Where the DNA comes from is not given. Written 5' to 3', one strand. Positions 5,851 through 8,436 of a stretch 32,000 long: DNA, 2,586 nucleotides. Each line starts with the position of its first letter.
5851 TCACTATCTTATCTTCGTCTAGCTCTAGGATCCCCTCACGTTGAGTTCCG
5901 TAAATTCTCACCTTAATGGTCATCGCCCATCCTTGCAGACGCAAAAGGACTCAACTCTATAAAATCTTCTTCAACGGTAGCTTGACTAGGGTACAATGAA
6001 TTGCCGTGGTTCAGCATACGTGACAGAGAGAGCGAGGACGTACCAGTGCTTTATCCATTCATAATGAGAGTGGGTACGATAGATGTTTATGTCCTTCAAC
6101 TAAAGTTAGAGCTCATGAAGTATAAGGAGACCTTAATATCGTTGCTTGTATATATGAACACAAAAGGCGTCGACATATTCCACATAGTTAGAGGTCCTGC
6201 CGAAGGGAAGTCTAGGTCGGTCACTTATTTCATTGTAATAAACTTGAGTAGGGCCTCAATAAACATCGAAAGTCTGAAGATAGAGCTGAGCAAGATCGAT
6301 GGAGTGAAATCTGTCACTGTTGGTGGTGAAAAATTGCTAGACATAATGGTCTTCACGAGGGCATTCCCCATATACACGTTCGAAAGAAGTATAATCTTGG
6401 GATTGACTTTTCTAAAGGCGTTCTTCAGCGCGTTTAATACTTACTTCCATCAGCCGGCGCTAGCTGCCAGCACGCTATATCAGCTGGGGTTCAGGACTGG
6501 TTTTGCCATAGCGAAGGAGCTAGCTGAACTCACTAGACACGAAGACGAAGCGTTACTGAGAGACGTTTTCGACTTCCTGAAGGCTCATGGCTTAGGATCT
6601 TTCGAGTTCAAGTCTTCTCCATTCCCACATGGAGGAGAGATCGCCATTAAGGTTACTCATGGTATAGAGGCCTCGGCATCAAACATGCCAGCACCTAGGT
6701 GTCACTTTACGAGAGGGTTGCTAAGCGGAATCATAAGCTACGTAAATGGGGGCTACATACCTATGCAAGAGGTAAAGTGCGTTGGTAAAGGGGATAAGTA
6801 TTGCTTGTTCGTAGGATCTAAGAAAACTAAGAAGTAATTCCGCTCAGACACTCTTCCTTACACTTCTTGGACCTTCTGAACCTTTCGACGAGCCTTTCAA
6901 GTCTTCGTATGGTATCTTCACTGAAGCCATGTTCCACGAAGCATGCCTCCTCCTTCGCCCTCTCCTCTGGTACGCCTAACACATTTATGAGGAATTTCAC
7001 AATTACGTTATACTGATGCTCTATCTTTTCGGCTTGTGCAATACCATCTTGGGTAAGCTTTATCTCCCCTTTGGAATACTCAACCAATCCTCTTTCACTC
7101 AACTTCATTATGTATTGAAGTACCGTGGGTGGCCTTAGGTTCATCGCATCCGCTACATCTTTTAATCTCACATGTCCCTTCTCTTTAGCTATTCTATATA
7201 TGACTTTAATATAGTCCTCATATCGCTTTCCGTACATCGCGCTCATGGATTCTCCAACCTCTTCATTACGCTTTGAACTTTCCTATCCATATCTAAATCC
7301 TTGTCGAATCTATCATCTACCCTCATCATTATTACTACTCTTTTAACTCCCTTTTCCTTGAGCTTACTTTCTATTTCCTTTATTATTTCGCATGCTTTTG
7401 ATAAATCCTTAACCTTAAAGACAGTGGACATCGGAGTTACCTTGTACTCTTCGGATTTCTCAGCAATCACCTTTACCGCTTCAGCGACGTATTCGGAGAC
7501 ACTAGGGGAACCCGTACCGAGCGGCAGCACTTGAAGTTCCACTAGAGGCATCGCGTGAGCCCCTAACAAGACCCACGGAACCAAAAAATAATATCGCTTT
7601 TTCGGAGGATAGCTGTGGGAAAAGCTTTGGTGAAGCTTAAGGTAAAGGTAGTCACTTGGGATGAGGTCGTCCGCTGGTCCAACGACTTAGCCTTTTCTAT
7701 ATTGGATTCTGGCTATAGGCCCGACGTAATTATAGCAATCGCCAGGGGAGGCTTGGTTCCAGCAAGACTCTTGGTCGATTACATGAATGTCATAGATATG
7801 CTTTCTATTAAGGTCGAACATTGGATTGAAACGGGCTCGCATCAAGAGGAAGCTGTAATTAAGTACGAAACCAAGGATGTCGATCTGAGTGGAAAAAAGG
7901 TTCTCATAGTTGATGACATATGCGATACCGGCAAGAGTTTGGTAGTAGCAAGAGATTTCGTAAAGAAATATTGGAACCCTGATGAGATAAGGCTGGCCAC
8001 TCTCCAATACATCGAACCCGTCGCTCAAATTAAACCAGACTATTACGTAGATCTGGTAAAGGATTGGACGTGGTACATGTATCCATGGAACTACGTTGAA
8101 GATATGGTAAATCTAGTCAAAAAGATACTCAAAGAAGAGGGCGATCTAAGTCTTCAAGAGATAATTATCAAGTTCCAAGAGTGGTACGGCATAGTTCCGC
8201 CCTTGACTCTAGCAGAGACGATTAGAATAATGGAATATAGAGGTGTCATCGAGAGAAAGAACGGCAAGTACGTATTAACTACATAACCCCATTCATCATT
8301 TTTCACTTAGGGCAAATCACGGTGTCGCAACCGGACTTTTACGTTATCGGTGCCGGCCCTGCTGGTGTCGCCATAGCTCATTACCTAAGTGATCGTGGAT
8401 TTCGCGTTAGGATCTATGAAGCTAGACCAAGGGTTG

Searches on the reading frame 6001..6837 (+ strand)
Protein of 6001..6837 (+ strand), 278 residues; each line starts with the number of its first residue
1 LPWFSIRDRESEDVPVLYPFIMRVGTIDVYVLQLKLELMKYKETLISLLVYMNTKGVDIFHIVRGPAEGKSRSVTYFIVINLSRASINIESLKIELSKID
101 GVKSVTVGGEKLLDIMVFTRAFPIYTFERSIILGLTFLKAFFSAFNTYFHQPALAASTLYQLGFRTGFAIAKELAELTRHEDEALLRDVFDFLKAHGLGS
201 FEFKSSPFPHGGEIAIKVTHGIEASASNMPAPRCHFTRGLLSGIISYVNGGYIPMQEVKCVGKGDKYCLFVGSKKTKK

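Call 90: search_protein_families(library=pfam, proteins=[window:6001-6837:+], max_evalue=0.00001)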
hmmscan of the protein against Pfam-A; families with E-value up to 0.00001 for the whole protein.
window:6001-6837:+ (278 aa): 1 family
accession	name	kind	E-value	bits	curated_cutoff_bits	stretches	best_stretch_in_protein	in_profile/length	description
PF02830.23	V4R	-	1.3e-09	38.4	31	1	217-272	4-60/62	V4R domain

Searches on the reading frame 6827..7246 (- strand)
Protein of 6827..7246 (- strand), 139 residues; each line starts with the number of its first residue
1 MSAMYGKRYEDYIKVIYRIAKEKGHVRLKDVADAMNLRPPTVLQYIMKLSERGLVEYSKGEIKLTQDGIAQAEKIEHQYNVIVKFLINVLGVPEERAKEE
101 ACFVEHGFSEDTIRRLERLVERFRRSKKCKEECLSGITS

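Call 90: search_protein_families(library=pfam, proteins=[window:6827-7246:-], max_evalue=0.00001)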
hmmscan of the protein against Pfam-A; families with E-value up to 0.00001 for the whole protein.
window:6827-7246:- (139 aa): 2 families
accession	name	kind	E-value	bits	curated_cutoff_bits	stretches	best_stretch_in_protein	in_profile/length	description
PF01325.25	Fe_dep_repress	-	4e-15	56.2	26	1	6-59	3-56/60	Iron dependent repressor, N-terminal DNA binding domain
PF02742.21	Fe_dep_repr_C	-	1.1e-13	51.4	27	1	65-130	1-66/70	Iron dependent repressor, metal binding and dimerisation domain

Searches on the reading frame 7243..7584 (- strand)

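Call 91: search_protein_families(library=pfam, proteins=[window:7243-7584:-], max_evalue=0.00001)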
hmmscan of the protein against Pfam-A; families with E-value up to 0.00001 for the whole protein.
window:7243-7584:- (113 aa): 1 family
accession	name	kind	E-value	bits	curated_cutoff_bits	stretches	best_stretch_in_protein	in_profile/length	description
PF01910.22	Thiamine_BP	-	1.5e-25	89.4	24.9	1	15-106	1-91/92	Thiamine-binding protein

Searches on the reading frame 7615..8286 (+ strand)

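Call 90: search_protein_families(library=pfam, proteins=[window:7615-8286:+], max_evalue=0.00001)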
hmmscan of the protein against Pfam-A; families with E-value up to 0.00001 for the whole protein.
window:7615-8286:+ (223 aa): 1 family
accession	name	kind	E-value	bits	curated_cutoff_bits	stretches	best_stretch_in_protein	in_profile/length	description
PF00156.33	Pribosyltran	-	4.3e-18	65.6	26.3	1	21-148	14-140/158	Phosphoribosyl transferase domain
